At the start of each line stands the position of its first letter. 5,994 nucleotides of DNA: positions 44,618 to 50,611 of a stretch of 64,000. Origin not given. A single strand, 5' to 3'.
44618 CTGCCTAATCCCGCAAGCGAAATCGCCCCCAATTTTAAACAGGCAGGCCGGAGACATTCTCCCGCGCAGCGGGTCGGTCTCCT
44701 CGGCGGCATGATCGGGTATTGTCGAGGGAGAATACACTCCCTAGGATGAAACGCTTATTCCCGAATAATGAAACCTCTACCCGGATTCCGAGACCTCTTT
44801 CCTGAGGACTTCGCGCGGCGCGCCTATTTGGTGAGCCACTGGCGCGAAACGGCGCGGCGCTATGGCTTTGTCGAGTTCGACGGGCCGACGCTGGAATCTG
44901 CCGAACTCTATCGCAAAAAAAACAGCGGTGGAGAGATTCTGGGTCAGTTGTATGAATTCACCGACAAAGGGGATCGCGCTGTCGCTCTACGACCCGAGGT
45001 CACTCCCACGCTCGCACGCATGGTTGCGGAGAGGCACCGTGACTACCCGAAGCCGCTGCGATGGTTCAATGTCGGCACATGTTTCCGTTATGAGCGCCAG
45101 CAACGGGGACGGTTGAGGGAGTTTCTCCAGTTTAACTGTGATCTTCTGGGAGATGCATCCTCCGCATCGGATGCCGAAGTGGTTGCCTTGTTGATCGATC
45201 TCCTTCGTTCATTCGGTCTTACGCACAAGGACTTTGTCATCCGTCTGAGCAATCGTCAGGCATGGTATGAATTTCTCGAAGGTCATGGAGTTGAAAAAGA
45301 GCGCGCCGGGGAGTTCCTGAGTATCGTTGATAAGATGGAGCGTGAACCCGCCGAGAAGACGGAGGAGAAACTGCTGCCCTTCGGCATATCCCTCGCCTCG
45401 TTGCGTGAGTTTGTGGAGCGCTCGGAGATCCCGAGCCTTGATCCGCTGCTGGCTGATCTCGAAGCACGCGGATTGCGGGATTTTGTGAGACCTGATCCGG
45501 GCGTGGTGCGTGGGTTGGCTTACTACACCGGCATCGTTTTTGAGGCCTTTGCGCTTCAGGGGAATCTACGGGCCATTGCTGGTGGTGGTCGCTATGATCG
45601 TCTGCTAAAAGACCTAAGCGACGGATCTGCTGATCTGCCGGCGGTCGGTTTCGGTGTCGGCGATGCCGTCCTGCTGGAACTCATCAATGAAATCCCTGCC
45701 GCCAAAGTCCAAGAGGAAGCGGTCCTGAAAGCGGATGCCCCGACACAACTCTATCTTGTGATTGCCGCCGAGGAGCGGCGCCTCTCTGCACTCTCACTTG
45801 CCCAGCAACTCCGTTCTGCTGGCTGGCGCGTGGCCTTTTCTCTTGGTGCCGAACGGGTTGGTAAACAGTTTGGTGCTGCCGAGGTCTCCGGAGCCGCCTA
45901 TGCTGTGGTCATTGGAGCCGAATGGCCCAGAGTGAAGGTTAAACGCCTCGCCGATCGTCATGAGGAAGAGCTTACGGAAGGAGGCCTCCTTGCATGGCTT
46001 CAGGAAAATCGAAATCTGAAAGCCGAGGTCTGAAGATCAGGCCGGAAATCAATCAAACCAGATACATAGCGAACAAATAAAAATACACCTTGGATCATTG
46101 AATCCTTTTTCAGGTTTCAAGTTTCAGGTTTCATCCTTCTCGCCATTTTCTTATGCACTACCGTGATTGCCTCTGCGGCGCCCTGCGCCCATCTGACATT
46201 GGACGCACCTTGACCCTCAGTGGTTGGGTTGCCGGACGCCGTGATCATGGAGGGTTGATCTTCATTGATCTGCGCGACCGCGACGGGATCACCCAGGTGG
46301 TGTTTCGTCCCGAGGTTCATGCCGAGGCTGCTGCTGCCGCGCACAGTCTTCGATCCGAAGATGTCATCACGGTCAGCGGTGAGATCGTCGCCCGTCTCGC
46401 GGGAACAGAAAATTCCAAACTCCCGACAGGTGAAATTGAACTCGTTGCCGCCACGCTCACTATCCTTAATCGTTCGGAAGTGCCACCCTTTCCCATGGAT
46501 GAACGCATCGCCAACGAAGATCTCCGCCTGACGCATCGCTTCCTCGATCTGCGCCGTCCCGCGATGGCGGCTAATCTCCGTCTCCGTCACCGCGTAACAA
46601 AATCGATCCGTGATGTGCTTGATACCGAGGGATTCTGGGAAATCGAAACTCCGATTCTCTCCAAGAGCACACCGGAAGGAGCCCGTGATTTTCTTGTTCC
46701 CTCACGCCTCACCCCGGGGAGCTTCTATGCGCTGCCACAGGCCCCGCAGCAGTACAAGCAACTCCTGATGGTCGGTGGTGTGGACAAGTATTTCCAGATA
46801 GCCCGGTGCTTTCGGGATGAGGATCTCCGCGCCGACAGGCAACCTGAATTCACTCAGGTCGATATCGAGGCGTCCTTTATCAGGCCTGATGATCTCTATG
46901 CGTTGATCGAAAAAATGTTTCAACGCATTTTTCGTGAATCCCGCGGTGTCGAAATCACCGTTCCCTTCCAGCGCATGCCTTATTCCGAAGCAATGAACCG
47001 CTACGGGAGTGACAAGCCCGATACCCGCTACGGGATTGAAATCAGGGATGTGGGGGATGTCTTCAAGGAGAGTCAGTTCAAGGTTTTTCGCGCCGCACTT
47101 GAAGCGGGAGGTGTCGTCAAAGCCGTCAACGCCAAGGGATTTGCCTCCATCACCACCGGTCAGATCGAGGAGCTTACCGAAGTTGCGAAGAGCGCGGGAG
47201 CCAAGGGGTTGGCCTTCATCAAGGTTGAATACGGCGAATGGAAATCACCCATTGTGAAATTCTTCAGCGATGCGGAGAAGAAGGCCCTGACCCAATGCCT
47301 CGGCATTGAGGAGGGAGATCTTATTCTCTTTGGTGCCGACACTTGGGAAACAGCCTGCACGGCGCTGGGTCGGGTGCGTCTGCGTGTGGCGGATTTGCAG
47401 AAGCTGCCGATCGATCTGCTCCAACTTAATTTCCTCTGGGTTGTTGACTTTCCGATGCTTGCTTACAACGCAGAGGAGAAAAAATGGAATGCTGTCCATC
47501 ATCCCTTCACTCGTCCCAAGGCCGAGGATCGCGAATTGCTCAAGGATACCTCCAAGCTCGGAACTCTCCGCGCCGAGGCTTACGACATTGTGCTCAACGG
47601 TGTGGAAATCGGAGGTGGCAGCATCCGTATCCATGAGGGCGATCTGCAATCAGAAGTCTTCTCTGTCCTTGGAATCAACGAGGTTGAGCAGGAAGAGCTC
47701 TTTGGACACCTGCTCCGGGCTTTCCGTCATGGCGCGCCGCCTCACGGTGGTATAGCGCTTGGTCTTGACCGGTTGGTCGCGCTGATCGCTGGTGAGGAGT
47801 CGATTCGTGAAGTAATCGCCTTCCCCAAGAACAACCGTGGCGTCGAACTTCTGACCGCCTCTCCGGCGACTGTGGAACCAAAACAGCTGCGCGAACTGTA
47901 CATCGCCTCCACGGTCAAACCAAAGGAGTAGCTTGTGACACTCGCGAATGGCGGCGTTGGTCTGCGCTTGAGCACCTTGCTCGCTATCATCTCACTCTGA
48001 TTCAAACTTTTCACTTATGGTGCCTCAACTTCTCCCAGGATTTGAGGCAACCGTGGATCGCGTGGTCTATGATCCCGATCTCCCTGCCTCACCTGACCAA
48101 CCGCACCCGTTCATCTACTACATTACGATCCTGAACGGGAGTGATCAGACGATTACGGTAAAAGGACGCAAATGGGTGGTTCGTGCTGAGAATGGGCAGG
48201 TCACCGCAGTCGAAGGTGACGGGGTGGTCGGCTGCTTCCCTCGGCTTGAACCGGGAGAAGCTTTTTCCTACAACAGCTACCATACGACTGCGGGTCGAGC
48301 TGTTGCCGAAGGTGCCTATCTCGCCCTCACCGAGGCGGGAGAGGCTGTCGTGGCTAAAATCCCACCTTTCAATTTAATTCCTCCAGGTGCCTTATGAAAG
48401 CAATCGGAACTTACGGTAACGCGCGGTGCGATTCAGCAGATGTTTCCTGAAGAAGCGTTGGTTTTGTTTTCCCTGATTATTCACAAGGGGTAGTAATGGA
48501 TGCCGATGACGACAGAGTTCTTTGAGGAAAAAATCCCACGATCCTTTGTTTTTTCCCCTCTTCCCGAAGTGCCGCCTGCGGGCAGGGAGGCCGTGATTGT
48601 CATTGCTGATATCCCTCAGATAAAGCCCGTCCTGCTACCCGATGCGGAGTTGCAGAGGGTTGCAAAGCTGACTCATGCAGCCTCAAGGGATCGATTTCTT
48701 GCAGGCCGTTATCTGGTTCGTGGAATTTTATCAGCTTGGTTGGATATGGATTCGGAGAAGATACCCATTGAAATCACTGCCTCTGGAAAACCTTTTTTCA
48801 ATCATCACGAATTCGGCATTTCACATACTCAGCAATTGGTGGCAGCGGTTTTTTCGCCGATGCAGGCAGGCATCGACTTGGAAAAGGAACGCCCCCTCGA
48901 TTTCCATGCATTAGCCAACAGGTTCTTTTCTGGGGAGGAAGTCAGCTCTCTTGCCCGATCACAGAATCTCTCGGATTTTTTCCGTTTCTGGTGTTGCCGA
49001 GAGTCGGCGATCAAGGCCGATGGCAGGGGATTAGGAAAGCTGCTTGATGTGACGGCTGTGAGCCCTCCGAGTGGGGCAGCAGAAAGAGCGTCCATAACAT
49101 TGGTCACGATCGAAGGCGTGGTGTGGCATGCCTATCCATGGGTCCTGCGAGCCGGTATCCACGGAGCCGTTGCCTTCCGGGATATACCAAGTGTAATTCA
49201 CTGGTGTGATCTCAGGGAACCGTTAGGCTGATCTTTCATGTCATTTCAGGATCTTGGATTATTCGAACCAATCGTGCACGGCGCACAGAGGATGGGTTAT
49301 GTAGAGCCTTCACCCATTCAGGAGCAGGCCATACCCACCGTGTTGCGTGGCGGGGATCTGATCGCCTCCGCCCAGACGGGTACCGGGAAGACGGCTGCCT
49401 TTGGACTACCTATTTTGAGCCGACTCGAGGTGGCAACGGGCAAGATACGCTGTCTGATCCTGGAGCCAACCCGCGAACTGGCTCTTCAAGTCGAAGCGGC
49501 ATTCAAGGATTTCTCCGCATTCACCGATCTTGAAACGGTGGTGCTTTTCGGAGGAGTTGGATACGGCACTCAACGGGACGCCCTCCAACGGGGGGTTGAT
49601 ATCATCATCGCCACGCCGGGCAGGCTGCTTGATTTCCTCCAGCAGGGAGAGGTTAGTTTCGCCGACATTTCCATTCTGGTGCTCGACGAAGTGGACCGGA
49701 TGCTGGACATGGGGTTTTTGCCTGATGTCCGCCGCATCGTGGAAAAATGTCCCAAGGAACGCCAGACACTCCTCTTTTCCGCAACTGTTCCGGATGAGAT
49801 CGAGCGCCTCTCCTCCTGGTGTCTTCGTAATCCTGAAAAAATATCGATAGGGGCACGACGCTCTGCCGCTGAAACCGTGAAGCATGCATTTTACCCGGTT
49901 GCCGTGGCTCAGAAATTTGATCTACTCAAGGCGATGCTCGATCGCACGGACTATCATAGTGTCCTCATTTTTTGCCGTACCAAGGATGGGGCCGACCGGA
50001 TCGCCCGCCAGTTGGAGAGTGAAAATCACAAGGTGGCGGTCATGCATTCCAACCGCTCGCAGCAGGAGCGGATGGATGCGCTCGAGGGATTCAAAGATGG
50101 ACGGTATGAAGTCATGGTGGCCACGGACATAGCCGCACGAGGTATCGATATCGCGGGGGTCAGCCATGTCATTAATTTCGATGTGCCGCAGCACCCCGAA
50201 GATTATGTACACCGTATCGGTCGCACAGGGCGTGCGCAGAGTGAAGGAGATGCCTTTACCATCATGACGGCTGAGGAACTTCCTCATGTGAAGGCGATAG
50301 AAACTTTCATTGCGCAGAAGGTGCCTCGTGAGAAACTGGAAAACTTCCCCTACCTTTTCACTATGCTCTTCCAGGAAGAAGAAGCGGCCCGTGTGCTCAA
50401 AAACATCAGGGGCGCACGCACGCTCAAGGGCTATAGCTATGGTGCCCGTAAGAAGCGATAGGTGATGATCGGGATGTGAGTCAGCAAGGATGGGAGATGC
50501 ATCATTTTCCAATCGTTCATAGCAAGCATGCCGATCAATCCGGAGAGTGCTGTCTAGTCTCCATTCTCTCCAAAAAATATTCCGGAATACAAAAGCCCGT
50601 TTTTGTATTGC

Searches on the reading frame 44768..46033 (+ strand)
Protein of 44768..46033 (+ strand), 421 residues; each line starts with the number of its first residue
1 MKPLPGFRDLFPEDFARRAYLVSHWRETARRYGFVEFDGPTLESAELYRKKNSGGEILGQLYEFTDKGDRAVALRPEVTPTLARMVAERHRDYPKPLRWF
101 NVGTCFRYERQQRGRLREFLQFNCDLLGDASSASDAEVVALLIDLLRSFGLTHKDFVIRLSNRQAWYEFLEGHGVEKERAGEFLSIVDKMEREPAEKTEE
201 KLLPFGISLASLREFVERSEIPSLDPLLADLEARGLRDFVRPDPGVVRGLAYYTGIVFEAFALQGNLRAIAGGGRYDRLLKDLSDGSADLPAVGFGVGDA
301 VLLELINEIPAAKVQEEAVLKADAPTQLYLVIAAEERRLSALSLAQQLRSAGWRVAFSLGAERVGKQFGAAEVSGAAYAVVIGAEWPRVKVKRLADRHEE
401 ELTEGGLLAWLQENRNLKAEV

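Call 75: search_protein_families(library=pfam, proteins=[window:44768-46033:+], max_evalue=0.0001)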
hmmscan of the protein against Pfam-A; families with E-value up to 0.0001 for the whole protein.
window:44768-46033:+ (421 aa): 4 families
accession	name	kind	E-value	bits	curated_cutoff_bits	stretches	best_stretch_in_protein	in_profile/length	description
PF13393.11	tRNA-synt_His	-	2.4e-44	152.3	25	1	6-297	1-303/308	Histidyl-tRNA synthetase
PF00587.30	tRNA-synt_2b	-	1.3e-11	45.3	29.3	1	62-165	1-108/179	tRNA synthetase class II core domain (G, H, P, S and T)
PF03129.25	HGTP_anticodon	-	7.2e-10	39.3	21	1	336-413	13-93/94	Anticodon binding domain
PF01409.25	tRNA-synt_2d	-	6.8e-06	26.2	19.8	1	60-150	66-155/246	tRNA synthetases class II core domain (F)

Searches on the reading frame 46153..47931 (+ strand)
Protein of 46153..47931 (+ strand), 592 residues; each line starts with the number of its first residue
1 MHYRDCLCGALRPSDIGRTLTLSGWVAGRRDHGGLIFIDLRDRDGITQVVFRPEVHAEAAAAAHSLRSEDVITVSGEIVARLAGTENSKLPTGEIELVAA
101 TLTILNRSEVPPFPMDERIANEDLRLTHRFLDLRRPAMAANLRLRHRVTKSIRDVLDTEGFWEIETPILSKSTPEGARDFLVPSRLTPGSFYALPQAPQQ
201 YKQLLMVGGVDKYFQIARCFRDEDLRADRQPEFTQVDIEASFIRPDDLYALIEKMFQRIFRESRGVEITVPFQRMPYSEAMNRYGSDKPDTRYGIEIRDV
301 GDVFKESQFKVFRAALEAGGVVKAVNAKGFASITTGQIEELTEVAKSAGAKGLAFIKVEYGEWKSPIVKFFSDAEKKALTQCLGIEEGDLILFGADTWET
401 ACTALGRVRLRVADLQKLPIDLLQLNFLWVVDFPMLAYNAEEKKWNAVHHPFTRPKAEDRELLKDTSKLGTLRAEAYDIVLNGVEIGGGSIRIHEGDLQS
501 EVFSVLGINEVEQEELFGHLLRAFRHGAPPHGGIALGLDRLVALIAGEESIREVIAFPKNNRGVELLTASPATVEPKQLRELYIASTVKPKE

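Call 75: search_protein_families(library=pfam, proteins=[window:46153-47931:+], max_evalue=0.0001)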
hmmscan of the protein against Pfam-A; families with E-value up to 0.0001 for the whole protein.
window:46153-47931:+ (592 aa): 3 families
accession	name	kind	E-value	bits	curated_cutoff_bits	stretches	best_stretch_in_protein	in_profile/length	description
PF00152.25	tRNA-synt_2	-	4.7e-120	400.8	25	1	121-560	1-307/308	tRNA synthetases class II (D, K and N)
PF02938.19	GAD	-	6.3e-27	94.1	23.4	1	312-405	1-95/95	GAD domain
PF01336.31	tRNA_anti-codon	-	1.9e-16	60.2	27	1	21-105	2-75/75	OB-fold nucleic acid binding domain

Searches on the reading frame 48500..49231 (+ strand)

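Call 75: search_protein_families(library=pfam, proteins=[window:48500-49231:+], max_evalue=0.0001)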
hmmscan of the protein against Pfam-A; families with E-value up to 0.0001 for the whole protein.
window:48500-49231:+ (243 aa): 2 families
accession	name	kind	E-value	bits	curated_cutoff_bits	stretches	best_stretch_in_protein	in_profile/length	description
PF01648.25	ACPS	-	5e-13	49.5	25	1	124-210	3-98/111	4'-phosphopantetheinyl transferase superfamily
PF22624.1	AASDHPPT_N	-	5.5e-06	27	27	1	45-115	16-94/100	4'-phosphopantetheinyl transferase, N-terminal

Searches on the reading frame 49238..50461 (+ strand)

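Call 75: search_protein_families(library=pfam, proteins=[window:49238-50461:+], max_evalue=0.0001)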
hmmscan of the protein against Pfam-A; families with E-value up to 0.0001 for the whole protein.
window:49238-50461:+ (407 aa): 3 families
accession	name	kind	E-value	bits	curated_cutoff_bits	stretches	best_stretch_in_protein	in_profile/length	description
PF00270.35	DEAD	-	6.4e-50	169.6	26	1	25-190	1-166/167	DEAD/DEAH box helicase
PF00271.37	Helicase_C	-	4.6e-33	114.2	23.5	1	225-333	1-109/110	Helicase conserved C-terminal domain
PF04851.21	ResIII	-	2.6e-09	37.6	22.5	1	23-185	3-163/164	Type III restriction enzyme, res subunit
